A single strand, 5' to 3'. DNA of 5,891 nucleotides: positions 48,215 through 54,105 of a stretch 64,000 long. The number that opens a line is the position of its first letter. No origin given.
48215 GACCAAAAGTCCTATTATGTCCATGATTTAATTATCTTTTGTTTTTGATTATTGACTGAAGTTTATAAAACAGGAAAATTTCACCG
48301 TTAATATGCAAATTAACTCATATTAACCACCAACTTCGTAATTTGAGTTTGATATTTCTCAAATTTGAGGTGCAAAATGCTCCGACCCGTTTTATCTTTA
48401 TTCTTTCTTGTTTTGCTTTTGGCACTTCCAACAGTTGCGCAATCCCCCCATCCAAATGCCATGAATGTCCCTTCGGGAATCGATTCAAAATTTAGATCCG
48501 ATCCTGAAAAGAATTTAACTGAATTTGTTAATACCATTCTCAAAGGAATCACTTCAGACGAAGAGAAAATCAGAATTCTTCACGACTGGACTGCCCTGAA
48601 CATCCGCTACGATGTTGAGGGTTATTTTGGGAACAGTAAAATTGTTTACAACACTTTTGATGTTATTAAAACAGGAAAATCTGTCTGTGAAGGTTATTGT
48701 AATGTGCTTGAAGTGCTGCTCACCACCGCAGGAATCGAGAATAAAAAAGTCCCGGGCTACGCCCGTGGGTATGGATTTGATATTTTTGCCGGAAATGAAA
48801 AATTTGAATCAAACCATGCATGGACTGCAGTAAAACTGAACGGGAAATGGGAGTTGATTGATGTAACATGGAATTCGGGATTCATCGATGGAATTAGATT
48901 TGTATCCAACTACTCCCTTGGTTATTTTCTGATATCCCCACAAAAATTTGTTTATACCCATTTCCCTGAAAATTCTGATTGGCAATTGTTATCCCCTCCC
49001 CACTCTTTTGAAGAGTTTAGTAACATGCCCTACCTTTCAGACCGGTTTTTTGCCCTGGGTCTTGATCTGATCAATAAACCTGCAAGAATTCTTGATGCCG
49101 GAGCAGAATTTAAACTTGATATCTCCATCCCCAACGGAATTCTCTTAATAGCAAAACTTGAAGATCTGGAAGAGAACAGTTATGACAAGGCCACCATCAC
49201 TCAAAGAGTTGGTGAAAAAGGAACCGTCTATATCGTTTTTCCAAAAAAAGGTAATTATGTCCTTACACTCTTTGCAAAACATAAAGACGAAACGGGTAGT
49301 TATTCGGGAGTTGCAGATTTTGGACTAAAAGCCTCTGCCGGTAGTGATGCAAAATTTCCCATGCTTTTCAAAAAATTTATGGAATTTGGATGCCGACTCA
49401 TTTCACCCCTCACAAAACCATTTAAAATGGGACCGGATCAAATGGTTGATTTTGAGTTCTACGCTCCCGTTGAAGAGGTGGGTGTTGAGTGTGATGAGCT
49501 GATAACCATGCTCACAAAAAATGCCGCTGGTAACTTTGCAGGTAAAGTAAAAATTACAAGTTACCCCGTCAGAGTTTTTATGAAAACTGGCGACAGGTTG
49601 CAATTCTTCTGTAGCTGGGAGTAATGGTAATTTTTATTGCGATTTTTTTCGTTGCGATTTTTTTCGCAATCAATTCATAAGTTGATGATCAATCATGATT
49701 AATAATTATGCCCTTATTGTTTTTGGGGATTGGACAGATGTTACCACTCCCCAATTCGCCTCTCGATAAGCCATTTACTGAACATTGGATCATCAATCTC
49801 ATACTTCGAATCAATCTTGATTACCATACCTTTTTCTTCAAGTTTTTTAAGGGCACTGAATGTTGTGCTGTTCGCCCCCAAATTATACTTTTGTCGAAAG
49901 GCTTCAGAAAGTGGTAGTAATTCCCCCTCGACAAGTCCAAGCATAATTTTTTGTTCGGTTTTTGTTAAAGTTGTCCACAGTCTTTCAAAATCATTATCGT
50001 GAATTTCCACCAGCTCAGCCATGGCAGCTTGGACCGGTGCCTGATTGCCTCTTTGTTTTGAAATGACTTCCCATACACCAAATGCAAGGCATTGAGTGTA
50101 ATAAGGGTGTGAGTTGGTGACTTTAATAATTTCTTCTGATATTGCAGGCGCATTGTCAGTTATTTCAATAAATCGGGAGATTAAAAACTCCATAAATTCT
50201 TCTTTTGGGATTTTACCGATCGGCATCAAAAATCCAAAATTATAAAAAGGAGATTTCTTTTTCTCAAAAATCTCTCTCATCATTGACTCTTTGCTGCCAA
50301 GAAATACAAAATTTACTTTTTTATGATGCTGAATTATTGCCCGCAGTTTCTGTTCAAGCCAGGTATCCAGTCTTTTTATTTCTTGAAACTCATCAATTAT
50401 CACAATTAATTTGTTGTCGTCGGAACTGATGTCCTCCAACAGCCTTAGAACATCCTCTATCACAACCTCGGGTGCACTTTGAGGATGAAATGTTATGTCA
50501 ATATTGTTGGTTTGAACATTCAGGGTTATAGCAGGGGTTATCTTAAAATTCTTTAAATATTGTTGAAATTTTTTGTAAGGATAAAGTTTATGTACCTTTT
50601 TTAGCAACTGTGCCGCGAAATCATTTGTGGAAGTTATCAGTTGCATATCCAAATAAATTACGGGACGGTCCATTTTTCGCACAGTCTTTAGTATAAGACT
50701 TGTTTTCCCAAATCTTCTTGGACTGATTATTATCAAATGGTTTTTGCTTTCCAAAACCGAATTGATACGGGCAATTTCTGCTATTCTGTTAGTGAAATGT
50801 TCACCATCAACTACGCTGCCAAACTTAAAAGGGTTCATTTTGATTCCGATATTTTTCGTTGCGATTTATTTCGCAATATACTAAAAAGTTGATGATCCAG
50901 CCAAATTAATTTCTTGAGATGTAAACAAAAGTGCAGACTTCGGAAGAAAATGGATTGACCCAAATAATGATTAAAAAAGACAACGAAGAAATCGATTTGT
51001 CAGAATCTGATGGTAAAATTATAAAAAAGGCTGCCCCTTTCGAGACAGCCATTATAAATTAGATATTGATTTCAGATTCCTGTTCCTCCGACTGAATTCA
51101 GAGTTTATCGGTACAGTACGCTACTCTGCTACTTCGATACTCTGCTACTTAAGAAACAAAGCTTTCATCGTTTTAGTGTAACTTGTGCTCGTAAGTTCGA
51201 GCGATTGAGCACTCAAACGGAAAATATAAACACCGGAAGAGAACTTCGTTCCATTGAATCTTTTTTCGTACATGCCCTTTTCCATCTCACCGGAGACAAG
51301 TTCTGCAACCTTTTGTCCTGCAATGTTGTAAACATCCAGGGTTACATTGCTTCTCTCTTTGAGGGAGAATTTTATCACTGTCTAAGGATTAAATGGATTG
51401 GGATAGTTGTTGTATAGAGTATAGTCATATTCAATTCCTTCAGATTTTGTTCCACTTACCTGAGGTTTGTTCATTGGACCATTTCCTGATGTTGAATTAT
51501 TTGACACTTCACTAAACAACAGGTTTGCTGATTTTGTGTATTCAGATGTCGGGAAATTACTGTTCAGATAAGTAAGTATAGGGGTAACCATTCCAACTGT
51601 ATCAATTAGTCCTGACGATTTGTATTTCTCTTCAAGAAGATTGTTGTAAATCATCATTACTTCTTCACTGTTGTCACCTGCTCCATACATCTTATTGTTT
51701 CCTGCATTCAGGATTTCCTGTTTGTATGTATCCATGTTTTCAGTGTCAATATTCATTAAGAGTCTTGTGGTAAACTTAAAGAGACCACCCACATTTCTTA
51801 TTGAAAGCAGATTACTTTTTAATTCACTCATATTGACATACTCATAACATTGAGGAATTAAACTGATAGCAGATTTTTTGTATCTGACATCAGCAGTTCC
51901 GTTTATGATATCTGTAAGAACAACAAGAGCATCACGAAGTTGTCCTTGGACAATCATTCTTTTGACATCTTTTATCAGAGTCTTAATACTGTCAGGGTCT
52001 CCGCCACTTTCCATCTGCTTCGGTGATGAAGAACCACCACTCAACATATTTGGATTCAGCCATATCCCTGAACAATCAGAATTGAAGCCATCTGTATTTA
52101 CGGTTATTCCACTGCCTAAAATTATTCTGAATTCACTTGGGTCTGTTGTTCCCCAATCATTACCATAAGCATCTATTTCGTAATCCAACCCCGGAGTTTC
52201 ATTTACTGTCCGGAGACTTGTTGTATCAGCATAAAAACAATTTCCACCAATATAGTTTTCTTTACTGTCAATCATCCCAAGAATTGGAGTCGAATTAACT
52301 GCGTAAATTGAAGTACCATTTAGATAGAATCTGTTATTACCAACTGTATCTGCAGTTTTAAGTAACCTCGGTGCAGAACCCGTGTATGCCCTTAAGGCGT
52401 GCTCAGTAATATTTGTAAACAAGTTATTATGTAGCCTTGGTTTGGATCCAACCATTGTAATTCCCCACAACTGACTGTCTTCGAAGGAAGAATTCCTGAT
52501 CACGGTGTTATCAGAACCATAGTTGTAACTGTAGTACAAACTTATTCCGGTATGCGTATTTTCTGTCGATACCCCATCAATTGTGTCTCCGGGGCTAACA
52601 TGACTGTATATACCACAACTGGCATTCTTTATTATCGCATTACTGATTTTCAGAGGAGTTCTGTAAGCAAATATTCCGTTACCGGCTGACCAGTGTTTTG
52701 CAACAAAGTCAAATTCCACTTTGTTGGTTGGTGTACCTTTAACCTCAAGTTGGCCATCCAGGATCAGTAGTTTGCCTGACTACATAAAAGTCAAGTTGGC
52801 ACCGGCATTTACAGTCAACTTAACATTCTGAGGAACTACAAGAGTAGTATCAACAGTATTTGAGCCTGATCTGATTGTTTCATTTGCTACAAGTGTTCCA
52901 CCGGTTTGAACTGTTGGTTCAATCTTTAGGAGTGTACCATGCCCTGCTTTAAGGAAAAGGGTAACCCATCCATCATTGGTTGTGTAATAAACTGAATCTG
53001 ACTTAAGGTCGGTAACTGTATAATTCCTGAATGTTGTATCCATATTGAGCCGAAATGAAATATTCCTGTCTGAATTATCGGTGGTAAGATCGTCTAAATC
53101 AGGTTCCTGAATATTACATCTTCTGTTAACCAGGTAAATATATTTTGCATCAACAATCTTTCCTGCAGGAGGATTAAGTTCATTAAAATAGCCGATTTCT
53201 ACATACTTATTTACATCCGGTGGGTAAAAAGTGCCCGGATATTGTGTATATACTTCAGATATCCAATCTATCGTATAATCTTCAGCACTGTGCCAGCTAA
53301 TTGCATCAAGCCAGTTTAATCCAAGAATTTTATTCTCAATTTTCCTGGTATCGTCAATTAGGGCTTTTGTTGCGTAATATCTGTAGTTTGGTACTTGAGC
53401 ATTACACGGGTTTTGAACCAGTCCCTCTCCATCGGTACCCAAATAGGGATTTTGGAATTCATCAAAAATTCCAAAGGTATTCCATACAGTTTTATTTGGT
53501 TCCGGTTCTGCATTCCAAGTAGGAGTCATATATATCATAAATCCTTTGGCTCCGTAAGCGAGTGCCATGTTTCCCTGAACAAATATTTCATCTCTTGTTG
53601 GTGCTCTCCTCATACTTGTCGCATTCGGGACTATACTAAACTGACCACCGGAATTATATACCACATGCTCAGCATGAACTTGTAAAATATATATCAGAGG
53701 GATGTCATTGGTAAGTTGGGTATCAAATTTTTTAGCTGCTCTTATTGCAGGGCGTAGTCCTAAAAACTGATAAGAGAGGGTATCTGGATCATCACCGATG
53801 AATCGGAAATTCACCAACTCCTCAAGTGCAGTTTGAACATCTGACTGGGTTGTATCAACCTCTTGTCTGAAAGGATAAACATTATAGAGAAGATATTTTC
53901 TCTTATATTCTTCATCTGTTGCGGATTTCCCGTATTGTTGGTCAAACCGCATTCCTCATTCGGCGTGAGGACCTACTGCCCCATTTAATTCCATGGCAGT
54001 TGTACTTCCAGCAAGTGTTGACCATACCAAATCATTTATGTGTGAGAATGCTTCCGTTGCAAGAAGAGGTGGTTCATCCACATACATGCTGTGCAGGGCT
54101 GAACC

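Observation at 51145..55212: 4.1-kb secreted beta-helix/T9SS gene broken by four in-frame stops and no frameshift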

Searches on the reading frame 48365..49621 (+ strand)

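Call 6: search_protein_families(library=pfam, proteins=[window:48365-49621:+], max_evalue=0.01)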
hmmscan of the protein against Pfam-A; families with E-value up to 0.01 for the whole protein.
window:48365-49621:+ (419 aa): 3 families
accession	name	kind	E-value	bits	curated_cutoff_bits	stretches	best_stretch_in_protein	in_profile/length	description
PF23265.1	Ig-like_KY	-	9.6e-17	61.8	27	1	216-324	2-119/129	KY-like, immunoglobulin-like domain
PF01841.26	Transglut_core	-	1.5e-10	41.7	23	1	54-166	3-107/108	Transglutaminase-like superfamily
PF04473.18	DUF553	-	8e-05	22.6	20.5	1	54-167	5-113/140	Transglutaminase-like domain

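Call 7: search_protein_families(library=ncbifam, proteins=[window:48365-49621:+], max_evalue=0.01)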
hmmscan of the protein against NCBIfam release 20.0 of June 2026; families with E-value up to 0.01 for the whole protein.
window:48365-49621:+ (419 aa): 1 family
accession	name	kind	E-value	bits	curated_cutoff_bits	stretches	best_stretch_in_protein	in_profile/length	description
NF045980.1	MAG6410_fam_LP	equivalog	1.1e-10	40.6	450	1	67-196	168-286/622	MAG6410 family transglutaminase-related lipoprotein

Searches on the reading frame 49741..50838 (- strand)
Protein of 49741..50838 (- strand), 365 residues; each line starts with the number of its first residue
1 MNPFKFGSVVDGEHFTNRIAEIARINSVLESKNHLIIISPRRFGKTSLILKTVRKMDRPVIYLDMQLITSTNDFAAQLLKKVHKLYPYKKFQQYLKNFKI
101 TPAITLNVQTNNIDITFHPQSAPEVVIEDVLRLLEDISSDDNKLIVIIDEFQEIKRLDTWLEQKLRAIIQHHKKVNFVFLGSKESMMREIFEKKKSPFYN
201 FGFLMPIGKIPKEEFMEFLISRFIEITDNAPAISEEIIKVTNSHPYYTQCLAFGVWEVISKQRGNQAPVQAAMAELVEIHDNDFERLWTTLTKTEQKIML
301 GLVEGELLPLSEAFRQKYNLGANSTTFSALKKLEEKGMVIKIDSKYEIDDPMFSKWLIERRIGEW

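Call 6: search_protein_families(library=pfam, proteins=[window:49744-50838:-], max_evalue=0.01)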
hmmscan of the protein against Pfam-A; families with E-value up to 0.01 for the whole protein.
window:49744-50838:- (365 aa): 5 families
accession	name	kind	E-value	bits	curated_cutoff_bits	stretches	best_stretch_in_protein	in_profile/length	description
PF01637.24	ATPase_2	-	1e-15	58.6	33.2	1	15-240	1-211/225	ATPase domain predominantly from Archaea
PF13173.12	AAA_14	-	1.2e-09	38.7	27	1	104-189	33-105/129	AAA domain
PF13401.12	AAA_22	-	1.6e-07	32.1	27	1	31-183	4-124/130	AAA domain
PF14516.12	AAA_35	-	4.9e-06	26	27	1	32-296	31-280/331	AAA-like domain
PF09820.16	AAA-ATPase_like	-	0.0058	16.9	26.1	0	25-191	24-188/201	Predicted AAA-ATPase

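Call 7: search_protein_families(library=ncbifam, proteins=[window:49744-50838:-], max_evalue=0.01)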
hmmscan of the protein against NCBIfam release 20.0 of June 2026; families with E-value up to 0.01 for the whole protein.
window:49744-50838:- (365 aa): 1 family
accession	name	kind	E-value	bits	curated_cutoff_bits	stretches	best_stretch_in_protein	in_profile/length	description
TIGR02640.1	gas_vesic_GvpN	equivalog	0.0012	18.4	266.8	1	21-81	9-70/262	gas vesicle protein GvpN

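Call 39: find_encoding_contigs(protein=window:49741-50838:-, flank=10000, max_places=10)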
Protein window:49741-50838:- (365 aa): 1 contig read that carries it; 1 place shown.
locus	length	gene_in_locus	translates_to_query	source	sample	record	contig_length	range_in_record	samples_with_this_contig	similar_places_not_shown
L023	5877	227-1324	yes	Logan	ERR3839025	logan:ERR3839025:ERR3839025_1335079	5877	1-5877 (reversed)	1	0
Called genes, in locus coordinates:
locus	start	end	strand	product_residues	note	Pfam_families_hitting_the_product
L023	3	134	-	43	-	?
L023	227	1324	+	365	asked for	PF14516:AAA_35 (faint), PF01637:ATPase_2, PF13173:AAA_14 (faint), PF13401:AAA_22 (weak)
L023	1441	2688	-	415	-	PF01841:Transglut_core, PF23265:Ig-like_KY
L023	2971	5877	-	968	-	?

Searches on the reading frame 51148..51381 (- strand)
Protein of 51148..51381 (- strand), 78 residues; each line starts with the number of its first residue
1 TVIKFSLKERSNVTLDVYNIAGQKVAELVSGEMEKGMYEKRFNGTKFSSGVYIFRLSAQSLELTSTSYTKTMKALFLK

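Call 6: search_protein_families(library=pfam, proteins=[window:51148-51381:-], max_evalue=0.01)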
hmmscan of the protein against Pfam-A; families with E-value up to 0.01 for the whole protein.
window:51148-51381:- (78 aa): 3 families
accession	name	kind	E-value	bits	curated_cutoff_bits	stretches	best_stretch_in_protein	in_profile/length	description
PF18962.6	Por_Secre_tail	-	8e-06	26.5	27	1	3-62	12-68/75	Secretion system C-terminal sorting domain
PF13860.13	FlgD_ig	-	0.00022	21.6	27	1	9-60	20-77/79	FlgD Ig-like domain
PF13585.12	CHU_C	-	0.0017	18.9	27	1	7-66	23-81/86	CHU_C Type IX secretion signal domain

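Call 7: search_protein_families(library=ncbifam, proteins=[window:51148-51381:-], max_evalue=0.01)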
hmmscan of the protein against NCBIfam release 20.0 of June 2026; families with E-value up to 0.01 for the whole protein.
window:51148-51381:- (78 aa): 3 families
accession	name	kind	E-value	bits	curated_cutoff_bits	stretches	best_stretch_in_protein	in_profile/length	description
NF052323.1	T9SSA_dep_M6i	equivalog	1.3e-05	23.3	600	1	1-65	969-1033/1043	T9SS-dependent M6-like inactivated metalloprotease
TIGR04183.1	Por_Secre_tail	domain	1.8e-05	24.6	23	1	3-60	11-62/72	T9SS type A sorting domain-containing protein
NF038113.1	T9SSA_dep_M36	equivalog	0.00017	19.9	885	1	2-64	805-863/869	T9SS-dependent M36 family metallopeptidase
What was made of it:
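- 51148..51381 (-): Segment 5: the T9SS type-A C-terminal sorting domain. Calls 6, 7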

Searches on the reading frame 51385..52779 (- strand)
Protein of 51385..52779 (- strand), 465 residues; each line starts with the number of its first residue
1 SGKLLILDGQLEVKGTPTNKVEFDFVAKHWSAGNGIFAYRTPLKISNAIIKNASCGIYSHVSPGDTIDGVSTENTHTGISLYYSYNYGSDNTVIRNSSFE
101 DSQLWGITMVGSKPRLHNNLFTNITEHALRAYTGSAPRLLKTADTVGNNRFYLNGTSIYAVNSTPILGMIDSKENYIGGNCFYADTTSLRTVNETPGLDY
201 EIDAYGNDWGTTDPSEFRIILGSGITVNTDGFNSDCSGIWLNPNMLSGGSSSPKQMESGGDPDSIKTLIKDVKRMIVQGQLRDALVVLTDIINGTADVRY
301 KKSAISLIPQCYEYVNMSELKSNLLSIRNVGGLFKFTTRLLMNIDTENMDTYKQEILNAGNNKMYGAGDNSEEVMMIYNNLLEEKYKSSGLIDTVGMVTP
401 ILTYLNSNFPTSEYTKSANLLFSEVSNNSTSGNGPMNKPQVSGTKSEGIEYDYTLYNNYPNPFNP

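Call 6: search_protein_families(library=pfam, proteins=[window:51385-52779:-], max_evalue=0.01)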
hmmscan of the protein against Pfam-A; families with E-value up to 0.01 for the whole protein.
window:51385-52779:- (465 aa): 1 family
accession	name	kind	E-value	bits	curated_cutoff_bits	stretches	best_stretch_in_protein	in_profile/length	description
PF05048.19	NosD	-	4.6e-09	36.5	23.6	1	33-222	38-199/212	Periplasmic copper-binding protein (NosD)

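Call 7: search_protein_families(library=ncbifam, proteins=[window:51385-52779:-], max_evalue=0.01)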
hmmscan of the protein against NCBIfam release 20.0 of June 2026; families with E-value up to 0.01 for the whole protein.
window:51385-52779:- (465 aa): 0 families

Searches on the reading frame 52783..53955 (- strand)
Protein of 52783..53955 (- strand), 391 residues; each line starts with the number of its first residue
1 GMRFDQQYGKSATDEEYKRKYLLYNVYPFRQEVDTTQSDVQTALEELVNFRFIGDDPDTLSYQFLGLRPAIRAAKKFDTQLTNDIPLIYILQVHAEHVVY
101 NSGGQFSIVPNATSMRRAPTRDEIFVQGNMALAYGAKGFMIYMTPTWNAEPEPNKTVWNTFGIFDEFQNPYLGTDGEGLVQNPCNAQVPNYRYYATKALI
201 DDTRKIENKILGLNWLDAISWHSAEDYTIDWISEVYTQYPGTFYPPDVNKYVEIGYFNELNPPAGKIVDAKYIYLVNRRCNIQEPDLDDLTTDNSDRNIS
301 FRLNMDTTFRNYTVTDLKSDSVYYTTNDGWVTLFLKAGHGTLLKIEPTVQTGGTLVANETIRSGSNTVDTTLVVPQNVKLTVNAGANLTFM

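Call 6: search_protein_families(library=pfam, proteins=[window:52783-53955:-], max_evalue=0.01)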
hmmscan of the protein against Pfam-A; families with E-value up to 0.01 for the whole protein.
window:52783-53955:- (391 aa): 0 families

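Call 7: search_protein_families(library=ncbifam, proteins=[window:52783-53955:-], max_evalue=0.01)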
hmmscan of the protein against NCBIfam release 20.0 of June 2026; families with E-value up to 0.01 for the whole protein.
window:52783-53955:- (391 aa): 0 families

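Call 22: find_related_loci(query=window:52783-53955:-, collection=genome_contigs, flank=6000)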
Query window:52783-53955:- (391 aa) in genome_contigs; peptide patterns used: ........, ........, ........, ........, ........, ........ (x = any residue, [..] = any of these).
28 stretches matched a pattern; 2 encode a relative of the query (tblastn E <= 1e-3); 2 distinct loci.
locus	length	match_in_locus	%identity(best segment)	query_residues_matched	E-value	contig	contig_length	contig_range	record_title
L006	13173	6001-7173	93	1-391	0e+0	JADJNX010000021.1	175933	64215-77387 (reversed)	MAG: Ignavibacteriales bacterium isolate Fred_18-Q3-R57-64_BAT3C.169 tig01547137-10-1762380, whole genome shotgun sequen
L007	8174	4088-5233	57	1-389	1e-142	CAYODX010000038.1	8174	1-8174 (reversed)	MAG TPA_asm: uncultured Terricaulis sp. isolate binchicken_co130_107 genome assembly, contig: NODE_5986_length_8174_cov_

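Call 78: search_protein_representatives(protein=window:52783-53955:-)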
Query: 391 residues. Proteins with E-value up to 0.001 (for the whole library): 129; up to 1e-10: 45; up to 1e-30: 17. The best 129 are listed.
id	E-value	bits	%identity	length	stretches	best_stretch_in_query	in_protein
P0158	2.3e-94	333.0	48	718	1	3-390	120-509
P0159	7.6e-82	291.8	44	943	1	16-391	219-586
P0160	1.3e-80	287.7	41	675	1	3-391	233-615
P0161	2.5e-64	234.1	42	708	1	15-342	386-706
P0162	4.5e-52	193.7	49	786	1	152-390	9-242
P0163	1.0e-47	179.4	37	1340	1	3-390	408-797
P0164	1.9e-40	155.5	41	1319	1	14-390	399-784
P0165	1.2e-39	152.9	36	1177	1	13-390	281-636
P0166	2.2e-39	152.0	36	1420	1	19-390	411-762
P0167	2.5e-37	145.2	37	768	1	3-301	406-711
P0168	6.6e-37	143.8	34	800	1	19-390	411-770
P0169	1.2e-36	143.0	35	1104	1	12-390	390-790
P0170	1.9e-34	135.7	53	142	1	163-284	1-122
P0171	4.9e-33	131.1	33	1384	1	20-390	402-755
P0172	7.6e-32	127.2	35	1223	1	15-390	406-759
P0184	1.8e-21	93.0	30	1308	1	17-384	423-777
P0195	1.0e-12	64.2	30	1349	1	4-390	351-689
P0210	1.5e-08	50.5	28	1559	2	247-390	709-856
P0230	2.9e-06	42.9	33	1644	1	111-362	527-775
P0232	3.1e-06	42.9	27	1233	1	115-390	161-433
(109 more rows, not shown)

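Call 79: search_protein_families(library=pfam, proteins=[P0163, P0166, P0184, P0195, P0210, P0230, P0232], max_evalue=0.001)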
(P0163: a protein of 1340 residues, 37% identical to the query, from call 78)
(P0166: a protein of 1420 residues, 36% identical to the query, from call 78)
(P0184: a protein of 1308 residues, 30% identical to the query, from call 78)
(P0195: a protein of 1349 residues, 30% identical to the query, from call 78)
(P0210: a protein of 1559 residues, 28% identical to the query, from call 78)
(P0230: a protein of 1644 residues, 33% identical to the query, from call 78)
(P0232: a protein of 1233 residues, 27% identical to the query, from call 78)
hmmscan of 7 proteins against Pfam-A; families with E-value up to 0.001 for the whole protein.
P0163 (1340 aa): 3 families
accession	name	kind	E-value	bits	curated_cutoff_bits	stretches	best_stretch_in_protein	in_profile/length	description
PF18962.6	Por_Secre_tail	-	3.1e-10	40.7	27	1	1253-1326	2-70/75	Secretion system C-terminal sorting domain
PF05048.19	NosD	-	1.8e-05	24.7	23.6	1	815-1011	23-193/212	Periplasmic copper-binding protein (NosD)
PF13229.12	Beta_helix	-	2.4e-05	24.5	25.9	1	834-1002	1-156/158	Right handed beta helix region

P0166 (1420 aa): 3 families
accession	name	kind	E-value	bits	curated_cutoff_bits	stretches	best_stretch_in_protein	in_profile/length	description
PF13860.13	FlgD_ig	-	1.5e-06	28.5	27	1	1349-1403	23-77/79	FlgD Ig-like domain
PF18962.6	Por_Secre_tail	-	2.1e-05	25.2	27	1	1331-1403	2-66/75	Secretion system C-terminal sorting domain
PF04733.20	Coatomer_E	-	0.00042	20.3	21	1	1124-1199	196-271/290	Coatomer epsilon subunit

P0184 (1308 aa): 4 families
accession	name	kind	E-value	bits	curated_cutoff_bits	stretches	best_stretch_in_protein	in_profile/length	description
PF13229.12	Beta_helix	-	3.1e-13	50.1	25.9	2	802-957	1-155/158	Right handed beta helix region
PF18962.6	Por_Secre_tail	-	1.4e-12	48.1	27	1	1230-1304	2-73/75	Secretion system C-terminal sorting domain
PF05048.19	NosD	-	2.4e-08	34.1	23.6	1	800-990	15-196/212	Periplasmic copper-binding protein (NosD)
PF13174.12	TPR_6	-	1.6e-06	28.8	26.3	0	1152-1183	2-32/33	Tetratricopeptide repeat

P0195 (1349 aa): 4 families
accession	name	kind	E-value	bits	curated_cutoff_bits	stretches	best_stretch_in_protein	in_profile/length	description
PF13860.13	FlgD_ig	-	3.2e-09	37.1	27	1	1274-1337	12-76/79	FlgD Ig-like domain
PF18962.6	Por_Secre_tail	-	2.5e-08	34.5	27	1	1266-1346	2-74/75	Secretion system C-terminal sorting domain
PF13229.12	Beta_helix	-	3.7e-07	30.3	25.9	1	783-922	2-115/158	Right handed beta helix region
PF13174.12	TPR_6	-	0.00057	20.8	26.3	0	1192-1221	4-32/33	Tetratricopeptide repeat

P0210 (1559 aa): 1 family
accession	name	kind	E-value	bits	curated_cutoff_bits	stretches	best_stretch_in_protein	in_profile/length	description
PF18962.6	Por_Secre_tail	-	4.7e-09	36.9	27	1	1477-1547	2-68/75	Secretion system C-terminal sorting domain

P0230 (1644 aa): 1 family
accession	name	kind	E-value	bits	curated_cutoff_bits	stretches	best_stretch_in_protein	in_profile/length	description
PF18962.6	Por_Secre_tail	-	3.7e-09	37.2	27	1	1562-1633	2-72/75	Secretion system C-terminal sorting domain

P0232 (1233 aa): 2 families
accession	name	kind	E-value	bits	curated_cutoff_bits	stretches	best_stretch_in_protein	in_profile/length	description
PF18962.6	Por_Secre_tail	-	3.1e-09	37.4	27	1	1154-1230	2-74/75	Secretion system C-terminal sorting domain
PF13585.12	CHU_C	-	0.00091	19.8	27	0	1170-1226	25-79/86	CHU_C Type IX secretion signal domain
